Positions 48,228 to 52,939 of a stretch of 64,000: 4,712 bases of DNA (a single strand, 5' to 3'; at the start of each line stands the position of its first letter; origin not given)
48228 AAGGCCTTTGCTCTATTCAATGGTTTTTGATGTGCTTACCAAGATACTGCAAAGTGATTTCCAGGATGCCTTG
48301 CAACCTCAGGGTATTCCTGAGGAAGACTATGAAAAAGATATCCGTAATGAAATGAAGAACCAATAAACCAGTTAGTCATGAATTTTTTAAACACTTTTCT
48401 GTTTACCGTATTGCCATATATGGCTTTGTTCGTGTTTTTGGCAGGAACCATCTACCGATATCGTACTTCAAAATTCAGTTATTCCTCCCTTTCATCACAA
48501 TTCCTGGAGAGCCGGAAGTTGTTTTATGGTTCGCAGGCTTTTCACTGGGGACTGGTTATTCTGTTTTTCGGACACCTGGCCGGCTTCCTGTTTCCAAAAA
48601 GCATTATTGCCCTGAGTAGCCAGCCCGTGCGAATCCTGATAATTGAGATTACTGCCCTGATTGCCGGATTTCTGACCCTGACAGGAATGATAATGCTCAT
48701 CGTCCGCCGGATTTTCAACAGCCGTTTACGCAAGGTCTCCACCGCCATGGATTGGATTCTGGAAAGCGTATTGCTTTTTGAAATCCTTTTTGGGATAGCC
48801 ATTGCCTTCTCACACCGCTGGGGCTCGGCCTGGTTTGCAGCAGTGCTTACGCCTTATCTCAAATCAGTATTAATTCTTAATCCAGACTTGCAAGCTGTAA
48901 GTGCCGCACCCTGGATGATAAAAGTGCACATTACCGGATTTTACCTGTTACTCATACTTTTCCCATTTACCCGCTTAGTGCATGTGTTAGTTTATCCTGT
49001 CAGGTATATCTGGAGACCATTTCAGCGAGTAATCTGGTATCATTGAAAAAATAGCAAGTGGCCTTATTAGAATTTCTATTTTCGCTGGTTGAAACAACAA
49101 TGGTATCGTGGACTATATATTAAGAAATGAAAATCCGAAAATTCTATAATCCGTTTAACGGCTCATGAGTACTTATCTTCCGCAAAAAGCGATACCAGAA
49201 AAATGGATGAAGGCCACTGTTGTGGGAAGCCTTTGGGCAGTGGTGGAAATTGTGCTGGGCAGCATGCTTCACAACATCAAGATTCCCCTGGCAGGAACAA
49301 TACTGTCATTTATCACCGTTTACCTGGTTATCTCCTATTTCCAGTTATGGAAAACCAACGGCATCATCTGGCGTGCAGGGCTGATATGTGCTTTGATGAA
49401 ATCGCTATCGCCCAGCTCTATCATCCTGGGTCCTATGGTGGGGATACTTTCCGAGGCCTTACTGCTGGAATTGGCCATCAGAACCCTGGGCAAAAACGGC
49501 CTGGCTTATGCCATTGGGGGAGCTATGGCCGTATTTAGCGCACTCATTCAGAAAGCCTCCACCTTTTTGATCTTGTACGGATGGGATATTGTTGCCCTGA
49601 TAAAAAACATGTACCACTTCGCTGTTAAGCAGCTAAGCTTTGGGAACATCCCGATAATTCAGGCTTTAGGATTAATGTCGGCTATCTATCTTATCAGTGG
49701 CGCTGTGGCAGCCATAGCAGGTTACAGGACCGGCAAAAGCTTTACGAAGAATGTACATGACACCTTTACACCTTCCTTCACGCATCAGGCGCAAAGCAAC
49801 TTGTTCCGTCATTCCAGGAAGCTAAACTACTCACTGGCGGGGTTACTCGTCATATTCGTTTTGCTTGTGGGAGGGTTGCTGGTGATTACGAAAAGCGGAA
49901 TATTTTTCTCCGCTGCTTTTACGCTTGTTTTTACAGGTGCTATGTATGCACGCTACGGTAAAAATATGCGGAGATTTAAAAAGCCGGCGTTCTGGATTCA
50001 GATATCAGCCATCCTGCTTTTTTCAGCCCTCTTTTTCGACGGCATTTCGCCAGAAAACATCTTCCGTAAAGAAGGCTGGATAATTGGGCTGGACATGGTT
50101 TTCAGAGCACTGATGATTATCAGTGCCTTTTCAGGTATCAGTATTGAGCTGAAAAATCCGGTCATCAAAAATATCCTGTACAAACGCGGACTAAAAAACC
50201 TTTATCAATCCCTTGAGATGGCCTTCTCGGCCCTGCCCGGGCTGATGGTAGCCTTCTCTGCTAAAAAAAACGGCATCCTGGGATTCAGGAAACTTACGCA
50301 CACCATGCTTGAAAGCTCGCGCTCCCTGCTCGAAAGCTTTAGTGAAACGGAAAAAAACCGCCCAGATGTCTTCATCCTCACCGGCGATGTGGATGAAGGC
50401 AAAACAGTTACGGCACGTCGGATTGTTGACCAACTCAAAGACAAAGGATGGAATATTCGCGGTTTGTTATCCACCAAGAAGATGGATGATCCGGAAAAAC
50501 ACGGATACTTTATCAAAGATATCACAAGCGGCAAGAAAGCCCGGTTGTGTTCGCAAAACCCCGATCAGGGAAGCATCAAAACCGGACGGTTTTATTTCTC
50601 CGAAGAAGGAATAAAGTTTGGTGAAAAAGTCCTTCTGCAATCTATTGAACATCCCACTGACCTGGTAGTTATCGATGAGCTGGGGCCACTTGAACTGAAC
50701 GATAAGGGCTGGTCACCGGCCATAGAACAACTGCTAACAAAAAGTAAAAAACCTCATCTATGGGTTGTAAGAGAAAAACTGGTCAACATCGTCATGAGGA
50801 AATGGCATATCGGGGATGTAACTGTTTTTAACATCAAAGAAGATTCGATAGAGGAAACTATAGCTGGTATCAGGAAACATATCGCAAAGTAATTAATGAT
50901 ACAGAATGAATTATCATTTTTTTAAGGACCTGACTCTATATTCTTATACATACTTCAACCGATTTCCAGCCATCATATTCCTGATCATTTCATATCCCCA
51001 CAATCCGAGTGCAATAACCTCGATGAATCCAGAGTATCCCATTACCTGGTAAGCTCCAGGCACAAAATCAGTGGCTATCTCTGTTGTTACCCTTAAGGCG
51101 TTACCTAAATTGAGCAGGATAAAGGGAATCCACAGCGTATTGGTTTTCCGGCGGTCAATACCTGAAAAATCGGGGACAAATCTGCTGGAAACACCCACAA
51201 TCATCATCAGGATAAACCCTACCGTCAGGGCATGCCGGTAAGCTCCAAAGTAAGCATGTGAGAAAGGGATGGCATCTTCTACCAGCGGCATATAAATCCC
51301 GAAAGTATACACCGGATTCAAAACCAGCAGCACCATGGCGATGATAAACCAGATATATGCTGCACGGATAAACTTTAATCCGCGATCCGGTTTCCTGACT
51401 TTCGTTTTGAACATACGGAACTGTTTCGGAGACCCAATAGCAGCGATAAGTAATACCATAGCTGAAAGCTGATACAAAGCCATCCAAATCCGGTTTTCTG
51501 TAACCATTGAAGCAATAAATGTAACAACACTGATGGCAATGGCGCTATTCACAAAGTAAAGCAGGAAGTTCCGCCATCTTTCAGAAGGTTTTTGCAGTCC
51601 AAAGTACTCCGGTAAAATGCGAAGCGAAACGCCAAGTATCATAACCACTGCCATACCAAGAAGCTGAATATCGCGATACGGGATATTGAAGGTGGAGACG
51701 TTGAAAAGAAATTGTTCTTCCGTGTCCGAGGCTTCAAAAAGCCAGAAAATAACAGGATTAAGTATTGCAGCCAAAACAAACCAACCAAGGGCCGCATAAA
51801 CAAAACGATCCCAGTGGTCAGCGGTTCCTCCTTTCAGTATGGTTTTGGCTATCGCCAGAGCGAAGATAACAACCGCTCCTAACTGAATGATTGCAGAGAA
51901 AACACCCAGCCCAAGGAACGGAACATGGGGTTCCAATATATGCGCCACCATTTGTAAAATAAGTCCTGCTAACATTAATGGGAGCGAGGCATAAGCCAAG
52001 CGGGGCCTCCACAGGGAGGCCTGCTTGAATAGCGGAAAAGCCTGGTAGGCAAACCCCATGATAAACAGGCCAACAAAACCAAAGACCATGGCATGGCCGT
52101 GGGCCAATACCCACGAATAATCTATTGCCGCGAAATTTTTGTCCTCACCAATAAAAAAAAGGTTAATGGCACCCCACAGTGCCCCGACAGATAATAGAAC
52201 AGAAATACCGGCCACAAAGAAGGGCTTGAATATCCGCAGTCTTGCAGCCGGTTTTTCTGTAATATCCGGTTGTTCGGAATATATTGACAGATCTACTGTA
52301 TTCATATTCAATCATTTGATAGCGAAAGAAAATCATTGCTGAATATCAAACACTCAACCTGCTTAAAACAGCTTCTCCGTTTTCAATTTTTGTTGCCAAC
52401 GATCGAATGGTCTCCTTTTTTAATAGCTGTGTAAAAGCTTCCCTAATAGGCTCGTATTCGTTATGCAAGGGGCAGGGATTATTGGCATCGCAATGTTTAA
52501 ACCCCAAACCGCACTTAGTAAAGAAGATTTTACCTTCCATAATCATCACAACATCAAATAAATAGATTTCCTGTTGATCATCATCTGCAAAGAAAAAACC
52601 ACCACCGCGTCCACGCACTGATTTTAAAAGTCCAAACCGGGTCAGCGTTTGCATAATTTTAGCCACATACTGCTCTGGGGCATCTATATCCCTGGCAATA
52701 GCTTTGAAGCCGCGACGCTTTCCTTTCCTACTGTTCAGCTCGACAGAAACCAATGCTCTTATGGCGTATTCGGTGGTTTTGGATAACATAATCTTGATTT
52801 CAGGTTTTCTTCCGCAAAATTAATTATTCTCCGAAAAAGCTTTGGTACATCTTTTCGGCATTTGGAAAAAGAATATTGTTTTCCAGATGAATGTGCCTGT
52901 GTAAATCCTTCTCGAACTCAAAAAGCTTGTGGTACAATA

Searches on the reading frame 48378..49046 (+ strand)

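Call 3: search_protein_families(library=pfam, proteins=[window:48378-49046:+])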
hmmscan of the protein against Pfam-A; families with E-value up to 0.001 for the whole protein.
window:48378-49046:+ (222 aa): 1 family
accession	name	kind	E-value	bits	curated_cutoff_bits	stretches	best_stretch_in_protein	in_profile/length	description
PF02665.19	Nitrate_red_gam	-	2.2e-63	214.2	22.9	1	5-220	1-216/217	Nitrate reductase gamma subunit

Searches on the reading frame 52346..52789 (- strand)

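Call 3: search_protein_families(library=pfam, proteins=[window:52346-52789:-])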
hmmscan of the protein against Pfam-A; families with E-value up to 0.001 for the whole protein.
window:52346-52789:- (147 aa): 2 families
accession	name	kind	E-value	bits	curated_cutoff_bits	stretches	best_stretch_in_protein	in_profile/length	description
PF02082.26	Rrf2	-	1.8e-25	90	30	1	2-133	1-131/132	Iron-dependent Transcriptional regulator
PF03444.21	HrcA_DNA-bdg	-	0.00075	19.5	21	0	2-65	2-63/79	Winged helix-turn-helix transcription repressor, HrcA DNA-binding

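Call 10: search_protein_families(library=ncbifam, proteins=[window:52346-52789:-])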
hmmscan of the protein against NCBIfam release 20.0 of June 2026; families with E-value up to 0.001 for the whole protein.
window:52346-52789:- (147 aa): 7 families
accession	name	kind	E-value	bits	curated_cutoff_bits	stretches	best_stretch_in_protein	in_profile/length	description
TIGR00738.1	rrf2_super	superfamily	5.9e-25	87.7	73.3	1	1-132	2-131/132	Rrf2 family transcriptional regulator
NF008886.0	PRK11920.1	equivalog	2.9e-16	59.5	193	1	2-134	3-133/153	iron-responsive transcriptional regulator RirA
TIGR02944.1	suf_reg_Xantho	equivalog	1.1e-13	51.7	110.65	1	2-129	4-128/130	SUF system Fe-S cluster assembly regulator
TIGR02010.1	IscR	equivalog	8.8e-13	48.3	207.55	1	2-134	3-132/135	Fe-S cluster assembly transcriptional regulator IscR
NF047409.1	Cys_reg_CymR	equivalog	1.4e-11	44.7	195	1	14-138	13-130/139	cysteine metabolism transcriptional regulator CymR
NF008110.0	PRK10857.1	equivalog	1.6e-10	41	275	1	4-133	5-131/164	Fe-S cluster assembly transcriptional regulator IscR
NF008240.0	PRK11014.1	equivalog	6.2e-09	36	182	1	2-134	3-130/141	nitric oxide-sensing transcriptional repressor NsrR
